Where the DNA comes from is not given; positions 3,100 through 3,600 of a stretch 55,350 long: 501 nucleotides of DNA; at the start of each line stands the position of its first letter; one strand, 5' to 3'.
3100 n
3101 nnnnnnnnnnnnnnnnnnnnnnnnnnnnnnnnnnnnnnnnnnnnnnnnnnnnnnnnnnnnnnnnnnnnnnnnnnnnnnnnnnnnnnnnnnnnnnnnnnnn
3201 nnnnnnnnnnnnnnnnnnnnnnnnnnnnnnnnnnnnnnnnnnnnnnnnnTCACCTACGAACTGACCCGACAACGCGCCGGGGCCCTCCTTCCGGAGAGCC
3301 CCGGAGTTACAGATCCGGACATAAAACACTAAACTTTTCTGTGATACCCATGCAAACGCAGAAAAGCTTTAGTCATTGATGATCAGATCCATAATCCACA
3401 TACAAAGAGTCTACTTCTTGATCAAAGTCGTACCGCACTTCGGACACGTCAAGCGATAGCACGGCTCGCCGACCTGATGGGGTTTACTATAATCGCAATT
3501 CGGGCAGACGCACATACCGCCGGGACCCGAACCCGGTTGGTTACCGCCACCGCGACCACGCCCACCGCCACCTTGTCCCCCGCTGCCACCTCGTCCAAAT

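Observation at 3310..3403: Co-oriented ~80-95-nt intergenic element family with a covarying hairpin (copies at 3310, 13448, 23573, 41082)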

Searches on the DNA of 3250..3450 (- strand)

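Call 23: build_rna_model(alignment_id=A4, structure=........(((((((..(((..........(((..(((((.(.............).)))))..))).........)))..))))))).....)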
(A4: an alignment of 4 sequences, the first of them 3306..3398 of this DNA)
Model R1 built from alignment A4 (4 sequences, 93 columns); structure: as given.
model positions 92; base pairs 19; branch points 0; effective number of sequences 2.04; information 0.62 bits per position. Calibrated on 0.2 Mb of random sequence (short: E-values are rough).
structure used (alignment columns):
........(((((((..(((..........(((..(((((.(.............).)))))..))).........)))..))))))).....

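Call 24: search_with_rna_model(model_id=R1, source=window, filters=off, max_evalue=10, show_alignments=8)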
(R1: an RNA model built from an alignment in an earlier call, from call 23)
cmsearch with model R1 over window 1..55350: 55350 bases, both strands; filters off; matches with E-value up to 10: 10.
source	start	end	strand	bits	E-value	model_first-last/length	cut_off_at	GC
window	3306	3398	-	105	3.8e-18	1-92/92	no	0.38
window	13444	13536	-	97.2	1.2e-16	1-92/92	no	0.46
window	23569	23654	-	87.7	8.3e-15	1-92/92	no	0.44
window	41078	41169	-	85.8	1.9e-14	1-92/92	no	0.51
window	3303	3395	+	36.2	7.5e-05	1-92/92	no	0.38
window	13441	13533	+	15.2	0.87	1-92/92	no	0.47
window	33427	33500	-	11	5.7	1-92/92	no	0.49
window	53947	53978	-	10.4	7.3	1-92/92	no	0.53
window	24002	24046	+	10.4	7.4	1-92/92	no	0.56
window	42750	42846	-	10.2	8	1-92/92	no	0.54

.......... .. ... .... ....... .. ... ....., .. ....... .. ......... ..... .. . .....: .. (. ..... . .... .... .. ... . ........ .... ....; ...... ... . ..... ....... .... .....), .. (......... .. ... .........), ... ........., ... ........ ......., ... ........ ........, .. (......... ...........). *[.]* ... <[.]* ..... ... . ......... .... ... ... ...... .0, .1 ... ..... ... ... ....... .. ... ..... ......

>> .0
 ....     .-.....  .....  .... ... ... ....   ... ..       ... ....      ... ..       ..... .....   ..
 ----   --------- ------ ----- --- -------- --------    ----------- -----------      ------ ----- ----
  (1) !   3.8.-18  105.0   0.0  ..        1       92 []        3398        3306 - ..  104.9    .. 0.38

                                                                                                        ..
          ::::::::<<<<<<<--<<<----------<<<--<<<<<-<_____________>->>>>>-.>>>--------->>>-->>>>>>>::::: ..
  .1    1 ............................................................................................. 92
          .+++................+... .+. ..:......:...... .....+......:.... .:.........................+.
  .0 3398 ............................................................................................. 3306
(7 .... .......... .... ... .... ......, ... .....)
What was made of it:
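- There are four in the window (call 24).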

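Call 28: search_with_rna_model(model_id=R1, sources=[L001, L003, L005, L006, L011, L012, L013, L014, L015, L016, L017, L019, L022, L024], max_evalue=1, show_alignments=8)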
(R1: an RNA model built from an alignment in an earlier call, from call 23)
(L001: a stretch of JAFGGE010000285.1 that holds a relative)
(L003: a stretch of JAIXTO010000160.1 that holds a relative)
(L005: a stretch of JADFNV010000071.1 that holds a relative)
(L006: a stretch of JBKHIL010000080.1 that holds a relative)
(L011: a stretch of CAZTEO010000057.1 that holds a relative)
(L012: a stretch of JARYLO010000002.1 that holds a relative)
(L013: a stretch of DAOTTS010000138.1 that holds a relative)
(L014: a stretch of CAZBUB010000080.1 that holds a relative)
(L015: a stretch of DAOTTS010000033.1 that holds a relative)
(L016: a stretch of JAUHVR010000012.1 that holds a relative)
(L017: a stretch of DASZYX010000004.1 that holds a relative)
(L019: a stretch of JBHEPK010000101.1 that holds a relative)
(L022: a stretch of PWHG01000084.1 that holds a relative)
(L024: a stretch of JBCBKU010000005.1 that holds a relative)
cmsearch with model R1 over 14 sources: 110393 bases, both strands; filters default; matches with E-value up to 1: 10.
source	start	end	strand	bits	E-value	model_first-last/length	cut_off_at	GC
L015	1433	1525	+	87.8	1.6e-14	1-92/92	no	0.43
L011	57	150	+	79.5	6.5e-13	1-92/92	no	0.41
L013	244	336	+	78.6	9.6e-13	1-92/92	no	0.43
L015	1436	1528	-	27.6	0.007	1-92/92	no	0.42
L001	2672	2752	-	24.7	0.026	1-92/92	no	0.57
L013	247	339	-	22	0.083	1-92/92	no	0.4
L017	1133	1222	-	21.4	0.11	1-92/92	no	0.51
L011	60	153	-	20.3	0.18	1-92/92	no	0.41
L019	833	931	+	17.6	0.6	1-92/92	no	0.59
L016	5570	5651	+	17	0.78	1-92/92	no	0.5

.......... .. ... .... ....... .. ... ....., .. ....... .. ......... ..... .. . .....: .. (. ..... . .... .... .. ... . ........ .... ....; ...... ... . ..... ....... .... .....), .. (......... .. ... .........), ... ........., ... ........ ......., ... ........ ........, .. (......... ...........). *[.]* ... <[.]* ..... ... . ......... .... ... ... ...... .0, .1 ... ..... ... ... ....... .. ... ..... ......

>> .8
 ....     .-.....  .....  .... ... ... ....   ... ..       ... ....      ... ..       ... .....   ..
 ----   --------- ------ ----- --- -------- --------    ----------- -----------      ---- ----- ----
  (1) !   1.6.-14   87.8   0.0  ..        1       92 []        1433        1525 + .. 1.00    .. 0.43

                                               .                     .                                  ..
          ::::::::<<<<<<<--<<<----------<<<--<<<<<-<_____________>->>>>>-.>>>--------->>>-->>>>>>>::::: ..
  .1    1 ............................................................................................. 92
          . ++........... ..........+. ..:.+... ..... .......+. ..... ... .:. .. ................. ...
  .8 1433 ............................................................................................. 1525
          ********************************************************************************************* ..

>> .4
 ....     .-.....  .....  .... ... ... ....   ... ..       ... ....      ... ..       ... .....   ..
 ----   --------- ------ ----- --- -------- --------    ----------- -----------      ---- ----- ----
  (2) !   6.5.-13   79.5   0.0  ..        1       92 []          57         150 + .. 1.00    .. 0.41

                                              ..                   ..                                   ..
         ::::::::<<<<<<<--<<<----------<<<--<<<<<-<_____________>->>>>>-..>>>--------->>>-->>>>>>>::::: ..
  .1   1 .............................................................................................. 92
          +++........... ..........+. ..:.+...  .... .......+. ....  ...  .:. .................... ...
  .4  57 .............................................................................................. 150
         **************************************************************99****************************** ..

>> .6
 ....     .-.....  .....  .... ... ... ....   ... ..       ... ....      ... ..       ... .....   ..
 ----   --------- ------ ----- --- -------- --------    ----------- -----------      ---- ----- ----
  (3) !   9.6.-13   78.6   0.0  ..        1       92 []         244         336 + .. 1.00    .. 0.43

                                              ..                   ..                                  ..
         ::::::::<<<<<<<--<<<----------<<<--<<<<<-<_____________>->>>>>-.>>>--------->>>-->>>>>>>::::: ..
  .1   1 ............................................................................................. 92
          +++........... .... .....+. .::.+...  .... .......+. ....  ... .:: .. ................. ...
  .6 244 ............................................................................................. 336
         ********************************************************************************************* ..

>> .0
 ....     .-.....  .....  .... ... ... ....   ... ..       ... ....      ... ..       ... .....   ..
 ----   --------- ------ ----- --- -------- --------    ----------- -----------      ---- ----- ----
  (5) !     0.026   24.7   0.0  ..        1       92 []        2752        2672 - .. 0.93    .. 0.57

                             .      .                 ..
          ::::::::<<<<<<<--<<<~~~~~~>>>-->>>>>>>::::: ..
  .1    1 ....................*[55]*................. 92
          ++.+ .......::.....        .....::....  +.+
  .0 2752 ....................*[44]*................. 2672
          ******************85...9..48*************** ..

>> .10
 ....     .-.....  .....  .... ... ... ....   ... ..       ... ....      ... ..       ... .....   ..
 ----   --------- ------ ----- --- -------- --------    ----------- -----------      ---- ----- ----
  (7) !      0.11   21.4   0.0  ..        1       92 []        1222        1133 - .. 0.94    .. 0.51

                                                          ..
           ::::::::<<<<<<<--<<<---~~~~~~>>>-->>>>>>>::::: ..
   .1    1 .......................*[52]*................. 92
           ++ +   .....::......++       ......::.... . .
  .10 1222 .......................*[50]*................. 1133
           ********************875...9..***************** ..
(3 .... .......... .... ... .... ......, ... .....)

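Call 30: search_with_rna_model(model_id=R1, sources=[L027, L028, L029], max_evalue=1, show_alignments=6)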
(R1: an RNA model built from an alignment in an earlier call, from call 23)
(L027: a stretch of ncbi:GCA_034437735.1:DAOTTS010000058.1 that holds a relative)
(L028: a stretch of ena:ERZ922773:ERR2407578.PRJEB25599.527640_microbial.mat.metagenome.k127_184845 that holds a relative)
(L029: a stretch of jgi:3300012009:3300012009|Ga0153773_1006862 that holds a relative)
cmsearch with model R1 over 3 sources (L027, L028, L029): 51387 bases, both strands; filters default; matches with E-value up to 1: 4.
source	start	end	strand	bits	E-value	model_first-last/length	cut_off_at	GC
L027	9813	9965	+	25.5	0.0082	1-92/92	no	0.46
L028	316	468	-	25.5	0.0082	1-92/92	no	0.46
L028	9813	9965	+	25.5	0.0082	1-92/92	no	0.46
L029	595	747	+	25.5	0.0082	1-92/92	no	0.46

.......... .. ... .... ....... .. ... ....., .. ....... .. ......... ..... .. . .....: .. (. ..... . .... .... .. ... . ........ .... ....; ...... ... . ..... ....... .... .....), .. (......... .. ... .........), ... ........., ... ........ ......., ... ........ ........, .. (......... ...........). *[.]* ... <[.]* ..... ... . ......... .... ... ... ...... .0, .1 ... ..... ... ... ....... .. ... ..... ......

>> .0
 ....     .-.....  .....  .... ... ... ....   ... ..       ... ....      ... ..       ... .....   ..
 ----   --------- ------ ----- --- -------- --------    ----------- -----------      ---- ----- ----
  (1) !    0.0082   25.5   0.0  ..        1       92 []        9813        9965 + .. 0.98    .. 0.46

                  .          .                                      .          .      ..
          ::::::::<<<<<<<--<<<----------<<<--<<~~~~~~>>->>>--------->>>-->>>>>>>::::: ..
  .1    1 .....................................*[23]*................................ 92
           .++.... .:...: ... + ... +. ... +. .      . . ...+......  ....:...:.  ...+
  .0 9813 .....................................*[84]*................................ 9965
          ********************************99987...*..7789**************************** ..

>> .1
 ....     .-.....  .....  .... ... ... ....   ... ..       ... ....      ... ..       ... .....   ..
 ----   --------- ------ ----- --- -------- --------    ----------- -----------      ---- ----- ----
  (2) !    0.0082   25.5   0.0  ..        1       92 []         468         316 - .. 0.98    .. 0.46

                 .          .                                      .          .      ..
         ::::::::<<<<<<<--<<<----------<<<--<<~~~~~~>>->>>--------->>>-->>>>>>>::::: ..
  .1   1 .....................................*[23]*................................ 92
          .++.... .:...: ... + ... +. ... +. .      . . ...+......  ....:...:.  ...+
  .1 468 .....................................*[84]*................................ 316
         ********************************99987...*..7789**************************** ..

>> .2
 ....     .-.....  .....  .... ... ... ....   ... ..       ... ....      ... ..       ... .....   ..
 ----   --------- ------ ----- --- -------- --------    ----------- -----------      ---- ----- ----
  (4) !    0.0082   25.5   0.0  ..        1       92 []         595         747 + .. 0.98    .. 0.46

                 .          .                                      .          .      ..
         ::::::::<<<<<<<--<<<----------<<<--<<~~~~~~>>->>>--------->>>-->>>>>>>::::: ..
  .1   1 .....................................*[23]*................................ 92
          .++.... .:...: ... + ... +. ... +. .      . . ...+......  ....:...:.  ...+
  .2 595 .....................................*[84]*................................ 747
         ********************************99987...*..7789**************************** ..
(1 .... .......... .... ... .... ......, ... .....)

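Call 37: search_with_rna_model(model_id=R1, sources=[L030, L031, L032, L033, L034, L035, L036, L037, L038, L039, L040, L041, L042, L043, L044, L045, L046, L047, L048, L049, L050, L051, L052, L053, L054, L055, L056, L057, L058, L059, L060, L061, L062, L063, L064, L065, L066, L067, L068, L069], max_evalue=1)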
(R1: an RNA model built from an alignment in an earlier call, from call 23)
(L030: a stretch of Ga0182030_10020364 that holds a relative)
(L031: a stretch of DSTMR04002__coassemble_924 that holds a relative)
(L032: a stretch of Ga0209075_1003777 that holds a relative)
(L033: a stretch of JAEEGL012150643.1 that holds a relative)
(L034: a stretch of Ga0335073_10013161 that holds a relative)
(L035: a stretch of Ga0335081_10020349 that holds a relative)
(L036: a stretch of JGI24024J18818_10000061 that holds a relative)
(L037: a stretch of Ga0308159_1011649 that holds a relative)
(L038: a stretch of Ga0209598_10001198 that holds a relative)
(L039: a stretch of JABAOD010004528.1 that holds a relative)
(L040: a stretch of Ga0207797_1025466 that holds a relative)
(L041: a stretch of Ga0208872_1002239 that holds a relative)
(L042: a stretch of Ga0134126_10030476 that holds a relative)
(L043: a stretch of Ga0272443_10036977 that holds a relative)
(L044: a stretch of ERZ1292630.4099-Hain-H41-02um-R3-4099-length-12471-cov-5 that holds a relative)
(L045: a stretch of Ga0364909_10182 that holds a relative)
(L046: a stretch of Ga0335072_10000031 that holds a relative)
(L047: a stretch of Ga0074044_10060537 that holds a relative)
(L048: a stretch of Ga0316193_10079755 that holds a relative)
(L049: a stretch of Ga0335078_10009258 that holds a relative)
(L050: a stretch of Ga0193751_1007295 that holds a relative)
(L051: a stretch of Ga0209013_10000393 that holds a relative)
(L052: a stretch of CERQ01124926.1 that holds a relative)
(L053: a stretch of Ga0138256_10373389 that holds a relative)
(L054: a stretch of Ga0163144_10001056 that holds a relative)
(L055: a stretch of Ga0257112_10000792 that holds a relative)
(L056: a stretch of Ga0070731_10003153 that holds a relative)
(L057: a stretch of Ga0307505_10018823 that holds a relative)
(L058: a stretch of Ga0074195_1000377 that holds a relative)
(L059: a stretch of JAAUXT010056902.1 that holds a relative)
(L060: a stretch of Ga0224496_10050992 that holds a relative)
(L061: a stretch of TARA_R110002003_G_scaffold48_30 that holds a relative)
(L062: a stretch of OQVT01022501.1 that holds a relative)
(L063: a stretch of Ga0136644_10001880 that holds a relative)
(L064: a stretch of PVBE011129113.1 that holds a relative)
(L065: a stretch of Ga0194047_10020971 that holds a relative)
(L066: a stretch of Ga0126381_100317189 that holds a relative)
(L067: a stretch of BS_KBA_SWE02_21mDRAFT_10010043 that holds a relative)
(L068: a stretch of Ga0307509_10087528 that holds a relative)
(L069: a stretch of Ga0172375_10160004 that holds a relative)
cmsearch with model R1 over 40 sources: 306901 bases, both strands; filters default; matches with E-value up to 1: 2.
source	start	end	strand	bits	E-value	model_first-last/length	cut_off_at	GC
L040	2382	2474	+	73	3.3e-11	1-92/92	no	0.46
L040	2385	2477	-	26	0.039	1-92/92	no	0.47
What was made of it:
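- On Bacterial MITE (TIR-type non-autonomous element): There are four copies in 55 kb and nine independent copies in all (calls 24, 28, 30, 37).
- Checked: A covariance model built only from the four window copies finds independent copies in other genomes at 73-88 bits, E about 1e-11 to 1e-14 (calls 28, 37).
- The others are L011, L013, L015 (call 28), L040 (call 37) and a 147-nt variant in L027 (call 30).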

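Call 41: search_with_rna_model(model_id=R1, sources=[L070, L071, L072, L073, L074, L075, L076, L077, L078], max_evalue=1, show_alignments=6)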
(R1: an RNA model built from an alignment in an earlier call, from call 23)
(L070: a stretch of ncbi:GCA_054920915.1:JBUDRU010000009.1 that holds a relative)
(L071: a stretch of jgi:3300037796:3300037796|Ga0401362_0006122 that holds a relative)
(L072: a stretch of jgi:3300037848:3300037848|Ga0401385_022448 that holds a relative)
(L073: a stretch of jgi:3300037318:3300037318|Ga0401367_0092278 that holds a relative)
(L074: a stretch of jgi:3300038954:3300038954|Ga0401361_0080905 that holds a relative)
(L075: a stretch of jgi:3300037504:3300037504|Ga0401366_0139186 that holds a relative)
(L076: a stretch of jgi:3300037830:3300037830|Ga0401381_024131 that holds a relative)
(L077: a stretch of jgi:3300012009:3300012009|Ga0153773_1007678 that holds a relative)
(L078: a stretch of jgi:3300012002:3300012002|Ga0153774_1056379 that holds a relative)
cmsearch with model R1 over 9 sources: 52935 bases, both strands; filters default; matches with E-value up to 1: 4.
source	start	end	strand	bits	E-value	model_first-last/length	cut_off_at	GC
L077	9705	9797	+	105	3.6e-18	1-92/92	no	0.38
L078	6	98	+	97.2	1.2e-16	1-92/92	no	0.46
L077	9708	9800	-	36.2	7.1e-05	1-92/92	no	0.38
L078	9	101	-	15.2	0.83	1-92/92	no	0.47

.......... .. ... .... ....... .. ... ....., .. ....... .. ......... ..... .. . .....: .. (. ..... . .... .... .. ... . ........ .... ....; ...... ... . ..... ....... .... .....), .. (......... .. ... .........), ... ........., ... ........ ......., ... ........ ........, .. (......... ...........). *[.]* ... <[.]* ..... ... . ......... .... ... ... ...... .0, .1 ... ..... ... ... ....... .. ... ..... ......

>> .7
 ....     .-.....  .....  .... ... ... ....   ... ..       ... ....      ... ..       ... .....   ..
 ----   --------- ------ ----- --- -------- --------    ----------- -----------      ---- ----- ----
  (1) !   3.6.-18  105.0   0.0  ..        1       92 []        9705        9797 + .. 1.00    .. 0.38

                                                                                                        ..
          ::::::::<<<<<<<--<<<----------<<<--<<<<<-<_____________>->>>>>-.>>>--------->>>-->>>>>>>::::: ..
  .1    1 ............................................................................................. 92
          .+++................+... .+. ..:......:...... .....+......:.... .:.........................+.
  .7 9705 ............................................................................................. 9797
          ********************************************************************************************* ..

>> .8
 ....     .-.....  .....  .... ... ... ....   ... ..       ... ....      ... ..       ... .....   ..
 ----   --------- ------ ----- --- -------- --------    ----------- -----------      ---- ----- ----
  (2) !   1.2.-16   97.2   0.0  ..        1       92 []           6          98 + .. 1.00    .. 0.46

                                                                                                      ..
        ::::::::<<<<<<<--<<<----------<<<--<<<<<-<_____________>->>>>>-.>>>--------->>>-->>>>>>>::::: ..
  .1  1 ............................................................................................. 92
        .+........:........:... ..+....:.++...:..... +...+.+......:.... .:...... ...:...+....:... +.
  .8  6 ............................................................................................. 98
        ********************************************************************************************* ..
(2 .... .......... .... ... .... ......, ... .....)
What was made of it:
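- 3308..3393 (-): Copy A. Core is 3310-3391 (82 nt), flanked by TA at 3308-3309 and 3392-3393. It lies between two minus-strand genes (3411-3674 and the Nitro_FeMo-Co gene starting below 3290). An identical copy is present in L077, which is the same strain (call 41).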

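Call 51: search_with_rna_model(model_id=R1, sources=[L079, L080, L081, L082], max_evalue=5, show_alignments=3)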
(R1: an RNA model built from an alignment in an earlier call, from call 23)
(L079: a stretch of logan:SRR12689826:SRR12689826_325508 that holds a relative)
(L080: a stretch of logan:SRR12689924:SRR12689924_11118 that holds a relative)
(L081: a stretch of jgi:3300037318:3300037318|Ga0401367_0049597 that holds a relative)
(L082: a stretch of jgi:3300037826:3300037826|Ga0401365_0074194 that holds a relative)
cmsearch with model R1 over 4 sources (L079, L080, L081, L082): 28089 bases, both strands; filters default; matches with E-value up to 5: 0.
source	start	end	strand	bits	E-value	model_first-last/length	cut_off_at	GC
